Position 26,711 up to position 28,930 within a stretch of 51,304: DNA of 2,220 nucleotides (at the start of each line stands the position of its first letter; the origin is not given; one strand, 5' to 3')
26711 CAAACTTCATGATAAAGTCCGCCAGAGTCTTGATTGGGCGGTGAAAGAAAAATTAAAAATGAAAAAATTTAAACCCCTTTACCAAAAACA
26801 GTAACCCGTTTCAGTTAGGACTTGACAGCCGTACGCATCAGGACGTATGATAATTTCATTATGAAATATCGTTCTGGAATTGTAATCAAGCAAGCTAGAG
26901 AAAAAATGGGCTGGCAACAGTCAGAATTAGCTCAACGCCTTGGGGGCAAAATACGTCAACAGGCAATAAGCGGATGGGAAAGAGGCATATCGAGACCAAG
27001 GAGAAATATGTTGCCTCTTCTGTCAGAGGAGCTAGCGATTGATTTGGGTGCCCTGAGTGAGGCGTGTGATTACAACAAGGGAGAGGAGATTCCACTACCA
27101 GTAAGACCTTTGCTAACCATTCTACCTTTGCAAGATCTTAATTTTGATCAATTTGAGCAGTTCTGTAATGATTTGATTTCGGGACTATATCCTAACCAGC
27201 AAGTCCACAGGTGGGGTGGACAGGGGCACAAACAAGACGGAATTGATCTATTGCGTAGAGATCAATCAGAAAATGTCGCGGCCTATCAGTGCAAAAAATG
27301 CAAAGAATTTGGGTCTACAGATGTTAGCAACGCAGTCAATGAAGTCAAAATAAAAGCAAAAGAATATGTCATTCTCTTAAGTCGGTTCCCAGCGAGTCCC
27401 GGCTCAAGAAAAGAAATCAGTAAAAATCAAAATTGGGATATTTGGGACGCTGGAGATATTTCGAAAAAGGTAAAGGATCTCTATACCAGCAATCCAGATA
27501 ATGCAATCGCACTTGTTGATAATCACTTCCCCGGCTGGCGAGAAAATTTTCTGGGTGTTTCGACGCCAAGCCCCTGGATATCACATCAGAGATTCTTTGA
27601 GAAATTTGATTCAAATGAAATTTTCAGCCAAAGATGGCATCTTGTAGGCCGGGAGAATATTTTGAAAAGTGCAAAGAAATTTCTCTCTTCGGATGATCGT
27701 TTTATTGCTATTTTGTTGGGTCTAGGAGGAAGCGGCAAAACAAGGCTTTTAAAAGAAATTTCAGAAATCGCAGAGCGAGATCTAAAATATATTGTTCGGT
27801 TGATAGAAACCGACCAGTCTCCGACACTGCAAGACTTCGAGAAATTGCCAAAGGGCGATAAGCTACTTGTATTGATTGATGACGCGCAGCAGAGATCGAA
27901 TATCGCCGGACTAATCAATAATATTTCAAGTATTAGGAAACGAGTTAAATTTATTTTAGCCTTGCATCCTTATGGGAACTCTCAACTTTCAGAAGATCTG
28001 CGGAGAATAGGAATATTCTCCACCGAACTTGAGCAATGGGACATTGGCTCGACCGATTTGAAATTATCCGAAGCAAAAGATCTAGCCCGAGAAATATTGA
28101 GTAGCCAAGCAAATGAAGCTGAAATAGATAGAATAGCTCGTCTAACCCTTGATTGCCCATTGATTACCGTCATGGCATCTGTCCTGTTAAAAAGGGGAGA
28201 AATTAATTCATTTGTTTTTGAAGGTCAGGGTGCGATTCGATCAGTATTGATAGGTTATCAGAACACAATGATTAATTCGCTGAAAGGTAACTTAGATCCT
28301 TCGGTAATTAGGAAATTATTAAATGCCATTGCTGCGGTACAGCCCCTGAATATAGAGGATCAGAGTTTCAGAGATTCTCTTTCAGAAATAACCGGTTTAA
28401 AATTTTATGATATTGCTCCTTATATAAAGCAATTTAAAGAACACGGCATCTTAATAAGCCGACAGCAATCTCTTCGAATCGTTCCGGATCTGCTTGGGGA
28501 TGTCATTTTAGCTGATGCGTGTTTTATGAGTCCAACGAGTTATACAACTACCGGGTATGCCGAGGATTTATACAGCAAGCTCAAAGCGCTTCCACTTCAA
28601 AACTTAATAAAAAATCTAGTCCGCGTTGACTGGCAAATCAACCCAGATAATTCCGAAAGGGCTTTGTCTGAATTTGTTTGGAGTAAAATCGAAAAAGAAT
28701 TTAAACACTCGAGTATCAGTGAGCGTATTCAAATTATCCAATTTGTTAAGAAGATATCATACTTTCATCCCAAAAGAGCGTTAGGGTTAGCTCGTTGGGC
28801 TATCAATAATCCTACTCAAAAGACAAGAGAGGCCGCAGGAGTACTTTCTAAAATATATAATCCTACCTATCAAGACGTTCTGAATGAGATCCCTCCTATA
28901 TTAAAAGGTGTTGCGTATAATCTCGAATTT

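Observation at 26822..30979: HTH + Mrr-like nuclease + STAND NTPase + about 1000-aa helical sensor: Avs/NLR-like defence candidate with an unusual DNA-binding head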

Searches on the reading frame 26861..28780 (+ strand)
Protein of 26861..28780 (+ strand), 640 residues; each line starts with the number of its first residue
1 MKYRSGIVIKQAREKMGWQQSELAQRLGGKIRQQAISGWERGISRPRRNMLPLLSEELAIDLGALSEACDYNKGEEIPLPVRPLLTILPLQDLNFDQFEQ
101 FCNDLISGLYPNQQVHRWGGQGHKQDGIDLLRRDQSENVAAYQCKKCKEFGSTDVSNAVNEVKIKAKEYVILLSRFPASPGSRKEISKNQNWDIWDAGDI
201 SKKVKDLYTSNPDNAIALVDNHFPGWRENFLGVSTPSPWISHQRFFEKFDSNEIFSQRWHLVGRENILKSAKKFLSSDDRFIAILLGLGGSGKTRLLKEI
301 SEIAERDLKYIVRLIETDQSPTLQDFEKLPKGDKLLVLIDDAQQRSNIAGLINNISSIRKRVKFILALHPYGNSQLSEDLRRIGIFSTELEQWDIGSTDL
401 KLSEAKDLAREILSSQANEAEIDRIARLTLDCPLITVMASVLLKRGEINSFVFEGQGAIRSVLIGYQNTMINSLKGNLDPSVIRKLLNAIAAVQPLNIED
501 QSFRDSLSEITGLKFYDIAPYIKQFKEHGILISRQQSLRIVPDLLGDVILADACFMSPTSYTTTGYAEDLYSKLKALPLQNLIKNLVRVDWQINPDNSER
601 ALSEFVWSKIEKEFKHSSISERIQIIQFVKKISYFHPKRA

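Call 32: predict_structure(alignment_id=A2)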
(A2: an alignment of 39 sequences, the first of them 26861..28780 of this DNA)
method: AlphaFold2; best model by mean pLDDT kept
length: 640 residues; sequences in the alignment: 39
mean_pLDDT: 89.0   pTM: 0.73
mean pLDDT of the five models: 89.0, 88.5, 88.1, 87.6, 86.6
residues with pLDDT >= 90: 413; 70-90: 189; 50-70: 26; < 50: 12
segments of 3 or more residues with pLDDT < 50: 74-83
pLDDT, mean of each block of 10 residues (from residue 1): 89 97 93 95 92 96 92 52 73 91 94 85 71 94 90 94 94 88 95 96 91 86 86 79 76 70 93 95 93 93 95 83 84 90 90 92 95 92 95 91 95 89 94 92 91 84 89 83 95 92 95 94 87 80 91 85 92 94 94 72 90 96 93 87
secondary structure, 60 per line:
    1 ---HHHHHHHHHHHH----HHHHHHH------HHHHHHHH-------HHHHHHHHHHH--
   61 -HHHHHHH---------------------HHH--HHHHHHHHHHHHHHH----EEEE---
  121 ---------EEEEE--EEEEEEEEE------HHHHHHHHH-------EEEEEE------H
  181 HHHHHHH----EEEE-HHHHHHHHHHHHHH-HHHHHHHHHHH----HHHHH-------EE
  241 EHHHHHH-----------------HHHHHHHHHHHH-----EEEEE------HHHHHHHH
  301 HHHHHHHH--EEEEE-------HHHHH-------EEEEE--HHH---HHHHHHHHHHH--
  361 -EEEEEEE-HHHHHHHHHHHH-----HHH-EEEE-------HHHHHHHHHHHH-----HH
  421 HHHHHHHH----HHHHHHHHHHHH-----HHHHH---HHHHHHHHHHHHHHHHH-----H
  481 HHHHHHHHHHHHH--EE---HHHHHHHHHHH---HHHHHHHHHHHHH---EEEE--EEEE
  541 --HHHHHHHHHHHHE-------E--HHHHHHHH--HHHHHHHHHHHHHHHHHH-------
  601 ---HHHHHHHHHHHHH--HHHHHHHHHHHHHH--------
elements in order: H4-15 H20-26 H33-40 H48-58 H62-68 H95-109 E114-117 E130-134 E137-145 H152-160 E168-173 H180-187 E192-195 H197-210 H212-222 H227-231 E239-241 H242-247 H265-276 E282-286 H293-308 E311-315 H323-327 E335-339 H348-358 E362-368 H370-381 E391-394 H402-413 H419-428 H433-444 H450-454 H458-474 H480-493 H501-511 H515-527 E531-534 E537-540 H543-554 H566-573 H576-593 H604-616 H619-632

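Call 36: fold_search(model_id=the predicted structure, library=pdb)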
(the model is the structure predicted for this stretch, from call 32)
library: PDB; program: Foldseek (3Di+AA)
matches with E <= 10: 1290; with E <= 0.001: 197
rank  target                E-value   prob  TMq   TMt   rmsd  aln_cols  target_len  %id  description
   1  9jap_A                1.1e-07  1.00  0.24  0.19  20.6       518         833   13  Helical structure of EfAvs5(SIR2-STAND) (released 2025-03-19)
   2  8bob_C                5.2e-07  1.00  0.29  0.40  11.6       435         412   14  Structural basis for negative regulation of the maltose system (released 2023-10-18)
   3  2qen                  6.3e-07  1.00  0.23  0.40  12.5       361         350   14  The walker-type atpase paby2304 of pyrococcus abyssi (released 2008-07-01)
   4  2qby_A                8.3e-07  1.00  0.27  0.44  11.8       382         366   13  Crystal structure of a heterodimer of Cdc6/Orc1 initiators bound to origin DNA (from S. solfataricus) (released 2007-09-11)
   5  1in8                  1.3e-06  1.00  0.24  0.47  10.3       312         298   15  THERMOTOGA MARITIMA RUVB T158V (released 2001-08-08)
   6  2fna_A                1.4e-06  1.00  0.24  0.41  11.7       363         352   15  Crystal structure of an archaeal aaa+ atpase (sso1545) from sulfolobus solfataricus p2 at 2.00 A resolution (released 2006-02-07)
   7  7pbl_A                1.7e-06  1.00  0.23  0.44  12.0       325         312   14  RuvAB branch migration motor complexed to the Holliday junction - RuvB AAA+ state s1 [t2 dataset] (released 2022-09-14)
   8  5irm_C                1.8e-06  1.00  0.33  0.28  10.0       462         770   12  Crystal structure of rabbit NOD2 in an ADP-bound state (Crystal form2) (released 2016-06-29)
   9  9zjv_A                2.1e-06  1.00  0.28  0.18  17.4       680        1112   14  Human sterile alpha motif domain-containing protein 9 (SAMD9), asymmetric dimer "wing" shape (released 2026-02-25)
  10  9zjr                  2.8e-06  1.00  0.28  0.18  17.4       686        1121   12  Human sterile alpha motif domain-containing protein 9 (SAMD9), monomer (released 2026-02-25)
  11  5irm_A                2.9e-06  1.00  0.32  0.27  10.3       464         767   13  Crystal structure of rabbit NOD2 in an ADP-bound state (Crystal form2) (released 2016-06-29)
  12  1in6                  3.2e-06  1.00  0.24  0.46  10.5       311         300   16  THERMOTOGA MARITIMA RUVB K64R MUTANT (released 2001-08-08)
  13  9zjs_B                3.8e-06  1.00  0.25  0.17  21.4       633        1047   13  Human sterile alpha motif domain-containing protein 9 (SAMD9), asymmetric dimer "shell" shape (released 2026-02-25)
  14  5irn                  4.6e-06  1.00  0.31  0.27  10.6       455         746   13  Crystal structure of rabbit NOD2 in an ADP-bound state (Crystal form1) (released 2016-06-29)
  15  1in4                  5.5e-06  1.00  0.23  0.44  10.5       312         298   16  THERMOTOGA MARITIMA RUVB HOLLIDAY JUNCTION BRANCH MIGRATION MOTOR (released 2001-08-08)
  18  6mfv_A                7.3e-06  1.00  0.27  0.26  10.2       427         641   14  Crystal structure of the Signal Transduction ATPase with Numerous Domains (STAND) protein with a tetratricopeptide rep (released 2019-02-20)
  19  8dgc_B                7.3e-06  1.00  0.24  0.10  20.4       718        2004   12  Avs3 bound to phage PhiV-1 terminase (released 2022-08-03)
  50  9nc9_G                3.7e-05  1.00  0.25  0.22  19.0       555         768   13  Helical assembly of AVAST5 filament (released 2026-02-18)
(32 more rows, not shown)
